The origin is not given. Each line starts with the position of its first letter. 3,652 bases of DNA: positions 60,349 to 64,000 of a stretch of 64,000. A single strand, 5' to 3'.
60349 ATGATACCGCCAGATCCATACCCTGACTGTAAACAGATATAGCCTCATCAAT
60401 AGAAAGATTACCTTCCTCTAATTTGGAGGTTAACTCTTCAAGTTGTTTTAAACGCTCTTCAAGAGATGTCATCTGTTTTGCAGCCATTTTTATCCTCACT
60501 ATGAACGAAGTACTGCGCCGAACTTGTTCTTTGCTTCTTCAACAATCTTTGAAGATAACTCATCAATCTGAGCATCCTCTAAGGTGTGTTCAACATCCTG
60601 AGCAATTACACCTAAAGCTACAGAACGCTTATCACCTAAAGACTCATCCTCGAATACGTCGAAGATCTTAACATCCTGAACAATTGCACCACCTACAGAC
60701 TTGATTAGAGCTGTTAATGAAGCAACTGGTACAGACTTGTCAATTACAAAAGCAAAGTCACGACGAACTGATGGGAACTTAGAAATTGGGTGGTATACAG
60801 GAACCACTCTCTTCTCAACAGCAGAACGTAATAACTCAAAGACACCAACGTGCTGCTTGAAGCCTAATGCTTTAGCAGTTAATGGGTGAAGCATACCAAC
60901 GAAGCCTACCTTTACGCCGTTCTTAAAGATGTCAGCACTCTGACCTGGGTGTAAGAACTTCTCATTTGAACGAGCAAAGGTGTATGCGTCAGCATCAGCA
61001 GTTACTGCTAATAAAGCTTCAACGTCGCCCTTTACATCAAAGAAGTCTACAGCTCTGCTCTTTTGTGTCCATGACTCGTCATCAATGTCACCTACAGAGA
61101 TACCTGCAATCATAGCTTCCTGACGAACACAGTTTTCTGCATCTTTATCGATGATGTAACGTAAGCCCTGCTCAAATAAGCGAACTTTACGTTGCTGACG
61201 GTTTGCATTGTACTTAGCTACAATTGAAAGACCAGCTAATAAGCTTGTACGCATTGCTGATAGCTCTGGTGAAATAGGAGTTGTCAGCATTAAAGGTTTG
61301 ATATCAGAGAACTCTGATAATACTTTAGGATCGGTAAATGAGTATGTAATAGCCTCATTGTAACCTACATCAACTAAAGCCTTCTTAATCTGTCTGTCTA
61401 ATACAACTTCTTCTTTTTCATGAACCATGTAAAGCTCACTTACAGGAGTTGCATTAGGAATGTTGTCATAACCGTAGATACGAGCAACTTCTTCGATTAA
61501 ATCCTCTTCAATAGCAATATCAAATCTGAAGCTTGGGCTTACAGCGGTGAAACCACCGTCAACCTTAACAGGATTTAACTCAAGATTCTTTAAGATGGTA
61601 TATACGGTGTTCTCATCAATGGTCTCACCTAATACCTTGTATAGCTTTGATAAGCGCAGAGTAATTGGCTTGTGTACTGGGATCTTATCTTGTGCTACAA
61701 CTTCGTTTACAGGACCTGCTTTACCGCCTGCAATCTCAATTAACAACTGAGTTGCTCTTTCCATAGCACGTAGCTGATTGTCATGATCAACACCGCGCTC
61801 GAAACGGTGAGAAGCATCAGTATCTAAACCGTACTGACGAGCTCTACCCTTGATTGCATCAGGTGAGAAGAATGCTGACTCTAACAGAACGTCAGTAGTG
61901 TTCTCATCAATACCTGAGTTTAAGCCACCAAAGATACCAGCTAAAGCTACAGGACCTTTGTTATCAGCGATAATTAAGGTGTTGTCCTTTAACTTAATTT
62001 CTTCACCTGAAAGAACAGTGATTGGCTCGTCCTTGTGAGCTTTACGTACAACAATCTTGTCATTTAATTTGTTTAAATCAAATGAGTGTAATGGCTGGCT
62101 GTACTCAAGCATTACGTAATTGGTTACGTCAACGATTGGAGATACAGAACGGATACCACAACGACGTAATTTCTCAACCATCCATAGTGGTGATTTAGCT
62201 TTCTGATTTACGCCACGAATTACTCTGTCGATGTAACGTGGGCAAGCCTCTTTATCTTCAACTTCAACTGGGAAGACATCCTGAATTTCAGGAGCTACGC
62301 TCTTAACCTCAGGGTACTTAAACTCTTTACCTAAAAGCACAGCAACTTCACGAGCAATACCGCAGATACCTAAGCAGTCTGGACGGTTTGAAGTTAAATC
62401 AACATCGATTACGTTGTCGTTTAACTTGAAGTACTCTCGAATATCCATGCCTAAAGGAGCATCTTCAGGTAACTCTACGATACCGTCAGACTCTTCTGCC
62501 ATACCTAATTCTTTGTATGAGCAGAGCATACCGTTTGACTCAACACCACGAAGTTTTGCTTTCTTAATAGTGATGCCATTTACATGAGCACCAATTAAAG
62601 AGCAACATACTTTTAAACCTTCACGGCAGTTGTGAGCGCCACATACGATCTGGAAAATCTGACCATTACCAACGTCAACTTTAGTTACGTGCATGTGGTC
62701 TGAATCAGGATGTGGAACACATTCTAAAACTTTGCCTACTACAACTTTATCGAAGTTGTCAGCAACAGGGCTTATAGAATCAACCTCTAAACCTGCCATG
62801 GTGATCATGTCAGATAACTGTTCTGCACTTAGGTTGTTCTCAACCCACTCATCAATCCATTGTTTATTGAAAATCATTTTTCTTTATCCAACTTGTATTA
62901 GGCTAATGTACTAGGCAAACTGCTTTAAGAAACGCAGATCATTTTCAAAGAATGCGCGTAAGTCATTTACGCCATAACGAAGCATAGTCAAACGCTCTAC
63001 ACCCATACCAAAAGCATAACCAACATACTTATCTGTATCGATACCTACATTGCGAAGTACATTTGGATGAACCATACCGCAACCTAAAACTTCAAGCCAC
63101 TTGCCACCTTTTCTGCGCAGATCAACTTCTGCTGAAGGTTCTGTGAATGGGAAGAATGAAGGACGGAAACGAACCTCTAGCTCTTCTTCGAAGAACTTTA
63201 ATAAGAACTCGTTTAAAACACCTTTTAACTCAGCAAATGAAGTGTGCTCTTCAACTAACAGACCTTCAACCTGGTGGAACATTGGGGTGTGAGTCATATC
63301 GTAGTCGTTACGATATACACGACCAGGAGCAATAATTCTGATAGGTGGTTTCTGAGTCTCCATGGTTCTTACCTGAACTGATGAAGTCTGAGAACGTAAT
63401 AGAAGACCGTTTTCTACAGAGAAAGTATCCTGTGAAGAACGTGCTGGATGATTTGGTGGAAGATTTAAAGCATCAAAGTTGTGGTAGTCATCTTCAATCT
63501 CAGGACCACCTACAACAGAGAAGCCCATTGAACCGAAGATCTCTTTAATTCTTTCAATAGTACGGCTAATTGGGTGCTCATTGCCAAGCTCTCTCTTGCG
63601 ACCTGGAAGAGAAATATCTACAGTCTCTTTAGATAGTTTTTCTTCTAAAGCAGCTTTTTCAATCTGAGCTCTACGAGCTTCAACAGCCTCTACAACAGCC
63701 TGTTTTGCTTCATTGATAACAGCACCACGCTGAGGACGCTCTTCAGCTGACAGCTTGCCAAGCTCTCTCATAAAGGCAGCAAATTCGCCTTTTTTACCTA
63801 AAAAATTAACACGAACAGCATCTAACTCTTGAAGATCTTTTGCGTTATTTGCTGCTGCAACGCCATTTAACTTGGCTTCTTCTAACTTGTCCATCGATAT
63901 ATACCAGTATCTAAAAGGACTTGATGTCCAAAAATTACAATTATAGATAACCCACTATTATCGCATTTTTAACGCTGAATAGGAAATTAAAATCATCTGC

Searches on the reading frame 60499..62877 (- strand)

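Call 38: search_protein_families(library=ncbifam, proteins=[window:60499-62877:-], max_evalue=1e-10)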
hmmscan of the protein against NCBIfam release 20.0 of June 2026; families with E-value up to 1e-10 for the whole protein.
window:60499-62877:- (792 aa): 6 families
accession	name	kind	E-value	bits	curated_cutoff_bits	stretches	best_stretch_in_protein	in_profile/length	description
TIGR00472.1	pheT_bact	equivalog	2.2e-255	849.7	402.65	1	1-791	1-798/798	phenylalanine--tRNA ligase subunit beta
NF001882.0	PRK00629.5-4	equivalog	2.6e-82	277.3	527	1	1-760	1-711/725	phenylalanine--tRNA ligase subunit beta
NF045760.1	YtpR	equivalog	5.3e-35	120.9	100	1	40-144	80-183/185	YtpR family tRNA-binding protein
TIGR00471.1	pheT_arch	equivalog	4.3e-32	111.3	282.65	1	405-682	280-545/551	phenylalanine--tRNA ligase subunit beta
NF001879.0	PRK00629.5-1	equivalog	5.9e-16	58.1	840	1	16-275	17-273/718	phenylalanine--tRNA ligase subunit beta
NF045867.1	PheT_Nterm_rel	equivalog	4.4e-15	56.1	120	1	40-126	84-170/171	TyrS-associated PheT N-terminal domain-related protein TapR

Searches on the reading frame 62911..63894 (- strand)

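Call 38: search_protein_families(library=ncbifam, proteins=[window:62911-63894:-], max_evalue=1e-10)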
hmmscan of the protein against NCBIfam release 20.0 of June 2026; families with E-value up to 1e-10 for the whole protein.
window:62911-63894:- (327 aa): 5 families
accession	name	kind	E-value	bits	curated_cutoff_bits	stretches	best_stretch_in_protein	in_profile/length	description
TIGR00468.1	pheS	equivalog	1.4e-108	363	237.45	1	40-326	4-322/324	phenylalanine--tRNA ligase subunit alpha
NF003210.0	PRK04172.1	equivalog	4.3e-66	223.7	350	2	163-325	331-490/496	phenylalanine--tRNA ligase subunit alpha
NF051887.1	PheS_related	equivalog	1.7e-45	155.7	300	1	104-326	9-239/349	PheS-related mystery ligase SrmL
TIGR00469.1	pheS_mito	equivalog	4e-39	134.5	258.35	2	237-327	255-344/451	phenylalanine--tRNA ligase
TIGR00470.1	sepS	equivalog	1.5e-13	50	380.65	0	179-315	202-340/533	O-phosphoserine--tRNA ligase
